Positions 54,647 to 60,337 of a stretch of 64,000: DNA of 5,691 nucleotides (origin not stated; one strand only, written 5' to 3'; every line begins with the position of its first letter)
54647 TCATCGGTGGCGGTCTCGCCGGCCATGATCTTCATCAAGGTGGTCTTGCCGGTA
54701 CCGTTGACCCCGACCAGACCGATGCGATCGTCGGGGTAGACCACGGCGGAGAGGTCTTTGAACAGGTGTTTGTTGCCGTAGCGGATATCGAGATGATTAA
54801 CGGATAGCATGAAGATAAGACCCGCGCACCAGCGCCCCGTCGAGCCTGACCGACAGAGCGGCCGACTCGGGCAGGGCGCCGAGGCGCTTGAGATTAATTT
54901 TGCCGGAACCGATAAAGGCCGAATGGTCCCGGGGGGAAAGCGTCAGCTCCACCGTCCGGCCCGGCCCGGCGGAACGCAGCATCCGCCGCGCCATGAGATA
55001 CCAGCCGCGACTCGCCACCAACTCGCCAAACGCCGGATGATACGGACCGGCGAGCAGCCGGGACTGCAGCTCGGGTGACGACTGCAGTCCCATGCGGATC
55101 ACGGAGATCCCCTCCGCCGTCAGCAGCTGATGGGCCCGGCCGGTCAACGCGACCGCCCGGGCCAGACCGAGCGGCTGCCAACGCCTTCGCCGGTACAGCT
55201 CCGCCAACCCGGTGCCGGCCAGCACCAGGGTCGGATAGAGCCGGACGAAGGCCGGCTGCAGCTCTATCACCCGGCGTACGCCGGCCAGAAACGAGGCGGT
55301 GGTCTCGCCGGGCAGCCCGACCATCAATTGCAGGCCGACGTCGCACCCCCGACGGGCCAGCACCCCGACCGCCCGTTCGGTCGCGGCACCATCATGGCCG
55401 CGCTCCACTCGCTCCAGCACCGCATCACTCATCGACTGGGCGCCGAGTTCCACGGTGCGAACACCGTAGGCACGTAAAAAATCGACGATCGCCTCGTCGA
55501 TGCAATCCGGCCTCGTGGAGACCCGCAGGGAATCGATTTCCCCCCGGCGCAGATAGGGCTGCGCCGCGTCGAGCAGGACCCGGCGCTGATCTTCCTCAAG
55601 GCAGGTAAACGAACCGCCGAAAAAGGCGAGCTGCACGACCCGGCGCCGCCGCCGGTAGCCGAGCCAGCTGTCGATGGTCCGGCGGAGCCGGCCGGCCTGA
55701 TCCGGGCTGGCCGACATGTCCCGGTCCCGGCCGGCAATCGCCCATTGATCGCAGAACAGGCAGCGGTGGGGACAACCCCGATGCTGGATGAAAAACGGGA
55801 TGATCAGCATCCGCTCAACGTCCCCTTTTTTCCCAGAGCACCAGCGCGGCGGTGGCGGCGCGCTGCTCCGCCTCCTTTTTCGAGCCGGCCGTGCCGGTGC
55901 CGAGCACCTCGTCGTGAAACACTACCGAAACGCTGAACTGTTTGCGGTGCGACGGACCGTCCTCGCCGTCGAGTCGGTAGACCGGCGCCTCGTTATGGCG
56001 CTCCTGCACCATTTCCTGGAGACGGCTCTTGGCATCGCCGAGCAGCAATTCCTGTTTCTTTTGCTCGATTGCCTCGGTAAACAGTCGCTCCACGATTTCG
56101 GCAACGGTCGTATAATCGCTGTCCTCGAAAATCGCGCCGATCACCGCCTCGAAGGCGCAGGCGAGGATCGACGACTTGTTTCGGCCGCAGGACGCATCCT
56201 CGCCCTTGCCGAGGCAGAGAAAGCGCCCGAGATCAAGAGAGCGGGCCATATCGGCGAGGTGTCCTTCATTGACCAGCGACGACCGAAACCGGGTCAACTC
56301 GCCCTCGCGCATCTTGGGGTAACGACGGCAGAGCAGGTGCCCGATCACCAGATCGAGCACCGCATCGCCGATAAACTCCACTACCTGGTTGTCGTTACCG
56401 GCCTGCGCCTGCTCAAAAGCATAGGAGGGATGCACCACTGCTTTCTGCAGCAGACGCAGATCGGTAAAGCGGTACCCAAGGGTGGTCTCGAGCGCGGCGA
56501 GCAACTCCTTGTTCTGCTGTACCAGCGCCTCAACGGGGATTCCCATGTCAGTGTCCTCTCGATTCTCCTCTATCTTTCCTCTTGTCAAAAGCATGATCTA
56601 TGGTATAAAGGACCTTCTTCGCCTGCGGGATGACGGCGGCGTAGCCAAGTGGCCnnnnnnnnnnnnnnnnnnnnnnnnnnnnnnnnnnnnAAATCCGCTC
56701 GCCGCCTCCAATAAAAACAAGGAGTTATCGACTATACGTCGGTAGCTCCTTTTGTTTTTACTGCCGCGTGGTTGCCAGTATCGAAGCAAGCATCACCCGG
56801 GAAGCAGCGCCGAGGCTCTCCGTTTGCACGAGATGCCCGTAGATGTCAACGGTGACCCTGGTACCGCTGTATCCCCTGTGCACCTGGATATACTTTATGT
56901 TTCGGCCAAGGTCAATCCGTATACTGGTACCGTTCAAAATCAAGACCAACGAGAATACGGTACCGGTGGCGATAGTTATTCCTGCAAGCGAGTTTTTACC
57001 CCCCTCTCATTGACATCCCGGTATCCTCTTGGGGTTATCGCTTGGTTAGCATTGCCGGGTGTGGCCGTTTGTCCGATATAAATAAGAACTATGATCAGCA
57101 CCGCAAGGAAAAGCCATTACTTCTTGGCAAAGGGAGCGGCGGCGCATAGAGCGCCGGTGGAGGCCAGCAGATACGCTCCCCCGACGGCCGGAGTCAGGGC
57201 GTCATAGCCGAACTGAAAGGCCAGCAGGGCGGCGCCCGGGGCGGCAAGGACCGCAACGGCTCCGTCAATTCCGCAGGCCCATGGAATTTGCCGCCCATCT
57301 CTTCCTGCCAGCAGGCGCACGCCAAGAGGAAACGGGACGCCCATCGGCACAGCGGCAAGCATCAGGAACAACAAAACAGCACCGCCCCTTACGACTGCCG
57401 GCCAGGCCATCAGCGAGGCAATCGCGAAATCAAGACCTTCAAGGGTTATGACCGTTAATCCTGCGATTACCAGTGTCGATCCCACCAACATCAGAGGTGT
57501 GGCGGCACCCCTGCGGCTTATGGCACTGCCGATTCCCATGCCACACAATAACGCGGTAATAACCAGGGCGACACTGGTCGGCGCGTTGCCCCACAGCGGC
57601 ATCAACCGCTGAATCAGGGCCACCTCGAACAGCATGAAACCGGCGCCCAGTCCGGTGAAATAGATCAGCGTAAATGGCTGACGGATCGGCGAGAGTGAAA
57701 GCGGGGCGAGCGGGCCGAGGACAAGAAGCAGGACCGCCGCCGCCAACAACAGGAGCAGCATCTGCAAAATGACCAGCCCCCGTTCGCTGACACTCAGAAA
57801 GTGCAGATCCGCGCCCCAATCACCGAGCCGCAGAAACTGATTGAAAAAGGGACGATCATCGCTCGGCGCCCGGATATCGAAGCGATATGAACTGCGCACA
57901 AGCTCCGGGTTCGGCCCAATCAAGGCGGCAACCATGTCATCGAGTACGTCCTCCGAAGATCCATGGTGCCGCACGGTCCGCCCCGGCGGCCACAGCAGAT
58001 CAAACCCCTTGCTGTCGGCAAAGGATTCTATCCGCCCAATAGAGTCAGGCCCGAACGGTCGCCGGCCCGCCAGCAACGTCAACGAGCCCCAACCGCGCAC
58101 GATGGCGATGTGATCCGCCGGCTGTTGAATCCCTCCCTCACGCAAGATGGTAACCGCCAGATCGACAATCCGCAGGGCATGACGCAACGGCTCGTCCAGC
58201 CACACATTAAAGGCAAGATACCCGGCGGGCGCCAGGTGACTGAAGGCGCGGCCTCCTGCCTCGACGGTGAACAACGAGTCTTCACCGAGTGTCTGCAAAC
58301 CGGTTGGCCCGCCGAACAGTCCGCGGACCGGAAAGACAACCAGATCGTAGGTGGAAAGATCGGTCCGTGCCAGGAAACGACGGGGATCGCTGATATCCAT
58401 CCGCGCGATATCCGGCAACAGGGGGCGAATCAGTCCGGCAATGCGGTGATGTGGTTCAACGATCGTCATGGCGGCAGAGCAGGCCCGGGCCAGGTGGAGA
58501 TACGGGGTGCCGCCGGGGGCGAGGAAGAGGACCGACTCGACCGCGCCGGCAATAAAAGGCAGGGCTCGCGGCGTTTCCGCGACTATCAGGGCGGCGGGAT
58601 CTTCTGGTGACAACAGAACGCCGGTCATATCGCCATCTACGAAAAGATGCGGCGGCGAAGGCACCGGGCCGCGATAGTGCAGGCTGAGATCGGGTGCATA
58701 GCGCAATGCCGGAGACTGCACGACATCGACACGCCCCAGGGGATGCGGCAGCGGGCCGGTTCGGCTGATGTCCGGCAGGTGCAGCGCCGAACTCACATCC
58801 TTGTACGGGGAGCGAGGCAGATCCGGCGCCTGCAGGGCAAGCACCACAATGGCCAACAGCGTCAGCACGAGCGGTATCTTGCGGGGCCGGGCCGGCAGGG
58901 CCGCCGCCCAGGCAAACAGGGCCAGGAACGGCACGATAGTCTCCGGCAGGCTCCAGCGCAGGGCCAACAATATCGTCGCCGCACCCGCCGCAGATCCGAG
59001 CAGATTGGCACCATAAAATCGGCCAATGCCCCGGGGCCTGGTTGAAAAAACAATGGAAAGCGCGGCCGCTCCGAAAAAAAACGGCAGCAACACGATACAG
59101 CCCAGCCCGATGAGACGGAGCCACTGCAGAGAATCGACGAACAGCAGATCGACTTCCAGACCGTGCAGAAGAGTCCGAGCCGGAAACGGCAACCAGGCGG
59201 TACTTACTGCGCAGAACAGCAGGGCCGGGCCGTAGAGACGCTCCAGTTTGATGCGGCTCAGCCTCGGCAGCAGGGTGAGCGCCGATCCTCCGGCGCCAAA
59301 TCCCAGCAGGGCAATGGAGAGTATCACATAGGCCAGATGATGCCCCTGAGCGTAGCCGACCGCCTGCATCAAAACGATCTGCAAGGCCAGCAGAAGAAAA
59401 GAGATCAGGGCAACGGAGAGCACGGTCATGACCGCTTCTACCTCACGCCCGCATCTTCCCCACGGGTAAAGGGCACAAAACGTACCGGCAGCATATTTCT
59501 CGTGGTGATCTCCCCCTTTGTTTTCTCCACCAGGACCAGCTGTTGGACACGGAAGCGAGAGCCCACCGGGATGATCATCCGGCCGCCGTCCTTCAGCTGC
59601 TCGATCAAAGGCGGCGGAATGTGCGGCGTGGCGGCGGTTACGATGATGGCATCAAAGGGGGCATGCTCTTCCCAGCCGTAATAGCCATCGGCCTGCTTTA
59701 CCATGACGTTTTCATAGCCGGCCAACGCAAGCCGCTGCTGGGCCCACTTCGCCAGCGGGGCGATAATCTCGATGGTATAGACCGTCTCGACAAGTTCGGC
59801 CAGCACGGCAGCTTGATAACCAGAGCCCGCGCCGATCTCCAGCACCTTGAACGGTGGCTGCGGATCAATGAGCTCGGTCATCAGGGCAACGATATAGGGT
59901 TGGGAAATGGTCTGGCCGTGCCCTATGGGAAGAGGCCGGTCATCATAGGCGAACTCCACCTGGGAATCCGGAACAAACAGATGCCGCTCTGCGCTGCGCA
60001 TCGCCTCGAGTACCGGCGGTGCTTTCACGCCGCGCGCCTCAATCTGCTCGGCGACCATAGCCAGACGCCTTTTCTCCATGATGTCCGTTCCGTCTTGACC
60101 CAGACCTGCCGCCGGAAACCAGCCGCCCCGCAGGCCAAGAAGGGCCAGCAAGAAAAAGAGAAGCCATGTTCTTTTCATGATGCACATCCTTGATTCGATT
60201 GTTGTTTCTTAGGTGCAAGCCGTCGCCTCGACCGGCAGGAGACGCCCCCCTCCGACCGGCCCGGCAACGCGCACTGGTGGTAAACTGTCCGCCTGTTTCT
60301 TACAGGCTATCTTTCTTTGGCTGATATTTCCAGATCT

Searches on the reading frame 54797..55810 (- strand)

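Call 29: search_protein_families(library=ncbifam, proteins=[window:54797-55810:-], max_evalue=0.001)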
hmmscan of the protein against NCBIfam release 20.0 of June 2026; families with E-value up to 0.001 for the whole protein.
window:54797-55810:- (337 aa): 26 families (the best 25 are shown)
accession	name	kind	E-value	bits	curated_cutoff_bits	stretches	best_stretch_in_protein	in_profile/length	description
TIGR01212.1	TIGR01212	equivalog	1.9e-23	83.1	180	1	79-220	96-241/302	tRNA modification radical SAM protein MnmL/YtqA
TIGR01211.1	ELP3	subfamily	4.7e-20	71.6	350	1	95-230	195-333/522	tRNA uridine(34) 5-carboxymethylaminomethyl modification radical SAM/GNAT enzyme Elp3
NF006067.1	PRK08208.1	equivalog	5e-20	71.8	380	1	13-212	45-243/427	STM4012 family radical SAM protein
TIGR04013.1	B12_SAM_MJ_1487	hypoth_equivalog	4.6e-17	61.9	251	1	11-204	158-355/382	TIGR04013 family B12-binding domain/radical SAM domain-containing protein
TIGR03994.1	rSAM_HemZ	equivalog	1.2e-16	60.8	321.4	1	13-189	94-271/401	coproporphyrinogen dehydrogenase HemZ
TIGR00538.1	hemN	equivalog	1.2e-12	47.4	324.95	1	13-190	59-236/454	oxygen-independent coproporphyrinogen III oxidase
TIGR00539.1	hemN_rel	equivalog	1.3e-12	47.5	205.4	1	13-234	10-225/361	radical SAM family heme chaperone HemW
NF006060.0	PRK08207.1-3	equivalog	2.1e-11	43.3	653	1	7-191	153-341/477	coproporphyrinogen III oxidase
TIGR04107.1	rSAM_HutW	equivalog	2.3e-10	39.9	400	1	13-214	49-250/419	heme anaerobic degradation radical SAM methyltransferase ChuW/HutW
TIGR04072.2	rSAM_ladder_B12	equivalog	2.7e-10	39.5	360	1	10-200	186-366/443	lipid biosynthesis B12-binding/radical SAM protein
NF006061.0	PRK08207.1-4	equivalog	1.3e-09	37.4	702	1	11-188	181-362/501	coproporphyrinogen III oxidase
NF006064.0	PRK08207.2-2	equivalog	1.7e-09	37.2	504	1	7-187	148-331/465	coproporphyrinogen III oxidase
NF006062.0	PRK08207.1-5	equivalog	1.3e-08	34.2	1007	1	7-192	152-341/476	coproporphyrinogen III oxidase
TIGR04014.1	B12_SAM_MJ_0865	equivalog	2e-08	33.4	360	1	9-179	165-331/434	methyl-coenzyme M reductase glutamine C-methyltransferase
NF033712.0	B12_rSAM_KedN5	subfamily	2.4e-08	32.7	700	1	10-202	201-387/624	KedN5 family methylcobalamin-dependent radical SAM C-methyltransferase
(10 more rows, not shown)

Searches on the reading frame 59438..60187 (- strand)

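Call 29: search_protein_families(library=ncbifam, proteins=[window:59438-60187:-], max_evalue=0.001)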
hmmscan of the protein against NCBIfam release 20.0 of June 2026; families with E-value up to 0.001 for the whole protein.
window:59438-60187:- (249 aa): 15 families
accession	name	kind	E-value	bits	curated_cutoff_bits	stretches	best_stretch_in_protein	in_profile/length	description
NF001453.0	PRK00312.1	equivalog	6e-76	254.8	188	1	36-245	5-214/217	protein-L-isoaspartate(D-aspartate) O-methyltransferase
NF010549.0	PRK13942.1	equivalog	1.9e-67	226.9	282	1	39-241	5-208/215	protein-L-isoaspartate O-methyltransferase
TIGR00080.1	pimt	equivalog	6.8e-65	218.9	159.05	1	37-245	3-213/216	protein-L-isoaspartate O-methyltransferase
TIGR04364.1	methyltran_FxLD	equivalog_domain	9.7e-44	150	320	1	39-243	3-215/394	methyltransferase, FxLD system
TIGR04188.1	methyltr_grsp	subfamily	1.9e-32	113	380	1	95-227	91-224/363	ATP-grasp peptide maturase system methyltransferase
NF010550.0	PRK13943.1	equivalog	1.1e-29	103.6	359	1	92-238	61-211/322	protein-L-isoaspartate O-methyltransferase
TIGR00755.1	ksgA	equivalog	2.6e-06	27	171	1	96-198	14-114/256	16S rRNA (adenine(1518)-N(6)/adenine(1519)-N(6))-dimethyltransferase RsmA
NF011530.0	PRK14968.1-4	equivalog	4.2e-05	23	243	1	110-184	38-106/202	putative methyltransferase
NF000337.1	erm_SHROVE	exception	7.2e-05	22.2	320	1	97-179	14-94/248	ErmE/ErmH/ErmO/ErmR family 23S rRNA (adenine(2058)-N(6))-methyltransferase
NF041536.1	ArsM_DUF2284_UU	exception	8.8e-05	21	575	1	114-230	79-196/459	arsenite methyltransferase/DUF2284 domain selenoprotein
NF011529.0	PRK14968.1-3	equivalog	8.9e-05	22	162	1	106-192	29-111/198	putative methyltransferase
TIGR03534.1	RF_mod_PrmC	equivalog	0.00013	21.6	199.1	1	99-182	76-161/253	peptide chain release factor N(5)-glutamine methyltransferase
NF000499.2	Erm23S_rRNA_broad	equivalog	0.00016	21.1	212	1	102-167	14-77/244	23S ribosomal RNA methyltransferase Erm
NF001784.0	PRK00517.2-1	equivalog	0.00097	18.7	244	0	99-206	139-253/290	50S ribosomal protein L11 methyltransferase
NF043040.1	corrin_prot_MT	hypoth_equivalog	0.00097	18.6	180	0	111-184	41-117/216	corrinoid protein-associated methyltransferase CpaM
